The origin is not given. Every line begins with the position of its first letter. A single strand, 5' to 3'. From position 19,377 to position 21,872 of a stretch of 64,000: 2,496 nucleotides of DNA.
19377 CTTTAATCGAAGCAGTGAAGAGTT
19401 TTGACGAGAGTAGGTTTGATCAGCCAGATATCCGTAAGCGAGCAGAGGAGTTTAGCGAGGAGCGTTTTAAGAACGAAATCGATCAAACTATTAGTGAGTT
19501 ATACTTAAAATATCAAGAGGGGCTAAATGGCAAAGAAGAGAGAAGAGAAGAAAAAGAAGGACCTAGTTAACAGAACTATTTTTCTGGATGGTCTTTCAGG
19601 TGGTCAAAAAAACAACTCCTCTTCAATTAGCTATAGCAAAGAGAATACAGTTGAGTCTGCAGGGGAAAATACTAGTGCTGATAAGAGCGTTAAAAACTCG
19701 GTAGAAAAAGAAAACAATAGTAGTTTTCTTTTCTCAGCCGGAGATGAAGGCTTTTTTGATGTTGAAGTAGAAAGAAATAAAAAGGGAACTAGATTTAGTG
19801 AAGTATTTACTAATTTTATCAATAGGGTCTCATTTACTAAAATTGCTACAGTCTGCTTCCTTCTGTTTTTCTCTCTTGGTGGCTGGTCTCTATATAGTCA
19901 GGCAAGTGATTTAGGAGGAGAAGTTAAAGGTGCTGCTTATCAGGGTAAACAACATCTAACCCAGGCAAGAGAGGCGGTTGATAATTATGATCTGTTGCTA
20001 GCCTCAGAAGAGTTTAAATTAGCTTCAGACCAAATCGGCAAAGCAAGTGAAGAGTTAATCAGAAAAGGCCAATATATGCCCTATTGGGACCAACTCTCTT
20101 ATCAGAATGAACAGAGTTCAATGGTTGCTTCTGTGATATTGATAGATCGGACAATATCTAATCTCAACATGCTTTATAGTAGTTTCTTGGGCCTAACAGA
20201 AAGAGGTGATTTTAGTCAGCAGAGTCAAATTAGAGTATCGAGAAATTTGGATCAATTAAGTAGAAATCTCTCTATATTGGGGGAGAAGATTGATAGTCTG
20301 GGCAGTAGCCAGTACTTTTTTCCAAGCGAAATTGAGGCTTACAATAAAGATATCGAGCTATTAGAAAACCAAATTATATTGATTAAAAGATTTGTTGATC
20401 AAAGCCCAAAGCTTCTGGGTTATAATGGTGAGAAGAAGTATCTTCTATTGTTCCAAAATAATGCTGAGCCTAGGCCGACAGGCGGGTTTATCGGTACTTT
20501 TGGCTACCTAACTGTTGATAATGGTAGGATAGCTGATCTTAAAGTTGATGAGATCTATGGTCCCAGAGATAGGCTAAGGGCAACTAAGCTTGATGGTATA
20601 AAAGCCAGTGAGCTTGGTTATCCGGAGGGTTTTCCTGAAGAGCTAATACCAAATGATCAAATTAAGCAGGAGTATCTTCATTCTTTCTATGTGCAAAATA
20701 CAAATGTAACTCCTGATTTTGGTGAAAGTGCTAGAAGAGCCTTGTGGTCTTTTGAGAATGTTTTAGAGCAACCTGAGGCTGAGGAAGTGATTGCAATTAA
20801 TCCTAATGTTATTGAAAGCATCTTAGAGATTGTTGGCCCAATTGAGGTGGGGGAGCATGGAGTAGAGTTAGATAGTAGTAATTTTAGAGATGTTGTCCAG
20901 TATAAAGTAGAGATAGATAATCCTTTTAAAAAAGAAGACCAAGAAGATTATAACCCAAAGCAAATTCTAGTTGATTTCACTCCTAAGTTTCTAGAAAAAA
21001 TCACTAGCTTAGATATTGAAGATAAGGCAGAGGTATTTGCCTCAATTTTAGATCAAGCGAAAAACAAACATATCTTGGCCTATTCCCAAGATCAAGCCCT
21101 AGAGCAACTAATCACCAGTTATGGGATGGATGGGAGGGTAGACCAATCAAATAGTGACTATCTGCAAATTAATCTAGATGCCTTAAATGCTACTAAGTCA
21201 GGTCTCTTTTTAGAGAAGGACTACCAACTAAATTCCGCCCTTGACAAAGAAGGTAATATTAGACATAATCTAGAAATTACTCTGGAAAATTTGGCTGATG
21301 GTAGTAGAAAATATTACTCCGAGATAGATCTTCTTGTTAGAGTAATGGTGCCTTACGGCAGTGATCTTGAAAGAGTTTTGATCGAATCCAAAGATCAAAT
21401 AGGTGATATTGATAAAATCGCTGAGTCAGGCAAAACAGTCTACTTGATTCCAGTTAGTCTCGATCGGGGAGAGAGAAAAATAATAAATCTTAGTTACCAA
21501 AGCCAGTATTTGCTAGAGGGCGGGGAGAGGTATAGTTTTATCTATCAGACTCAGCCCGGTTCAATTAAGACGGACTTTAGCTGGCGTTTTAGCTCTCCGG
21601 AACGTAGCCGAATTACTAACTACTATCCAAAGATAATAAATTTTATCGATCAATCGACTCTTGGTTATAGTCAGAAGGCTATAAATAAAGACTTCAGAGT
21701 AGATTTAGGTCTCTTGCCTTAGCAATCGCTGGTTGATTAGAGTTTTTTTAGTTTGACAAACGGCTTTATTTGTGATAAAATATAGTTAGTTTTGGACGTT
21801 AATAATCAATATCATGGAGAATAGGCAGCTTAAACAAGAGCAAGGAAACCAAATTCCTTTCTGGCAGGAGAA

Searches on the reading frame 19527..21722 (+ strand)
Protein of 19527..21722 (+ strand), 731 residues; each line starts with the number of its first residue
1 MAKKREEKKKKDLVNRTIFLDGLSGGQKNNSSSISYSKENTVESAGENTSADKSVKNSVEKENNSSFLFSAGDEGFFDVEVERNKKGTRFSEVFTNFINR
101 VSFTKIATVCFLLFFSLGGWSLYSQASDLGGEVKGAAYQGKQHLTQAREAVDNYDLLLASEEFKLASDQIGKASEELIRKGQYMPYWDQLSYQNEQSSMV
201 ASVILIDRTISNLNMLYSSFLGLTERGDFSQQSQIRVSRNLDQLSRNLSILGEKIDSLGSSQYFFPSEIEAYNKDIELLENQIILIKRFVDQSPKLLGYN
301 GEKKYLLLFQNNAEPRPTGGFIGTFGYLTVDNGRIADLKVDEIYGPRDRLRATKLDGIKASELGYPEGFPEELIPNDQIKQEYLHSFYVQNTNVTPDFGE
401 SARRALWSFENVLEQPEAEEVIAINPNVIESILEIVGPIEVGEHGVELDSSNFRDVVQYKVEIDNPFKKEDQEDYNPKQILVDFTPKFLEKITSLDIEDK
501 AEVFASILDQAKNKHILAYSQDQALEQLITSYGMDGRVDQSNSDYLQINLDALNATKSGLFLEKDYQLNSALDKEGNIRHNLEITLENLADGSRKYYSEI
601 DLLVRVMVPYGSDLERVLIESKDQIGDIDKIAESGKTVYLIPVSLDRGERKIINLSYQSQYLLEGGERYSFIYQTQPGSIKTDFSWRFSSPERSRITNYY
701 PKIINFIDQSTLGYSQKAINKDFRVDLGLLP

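Call 55: search_protein_families(library=pfam, proteins=[window:19527-21722:+], max_evalue=0.00001)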
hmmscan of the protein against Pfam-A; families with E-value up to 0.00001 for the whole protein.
window:19527-21722:+ (731 aa): 1 family
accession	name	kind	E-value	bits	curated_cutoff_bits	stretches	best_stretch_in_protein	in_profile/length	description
PF13196.11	DUF4012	-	2.6e-25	90.1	28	1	300-460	1-142/144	Protein of unknown function (DUF4012)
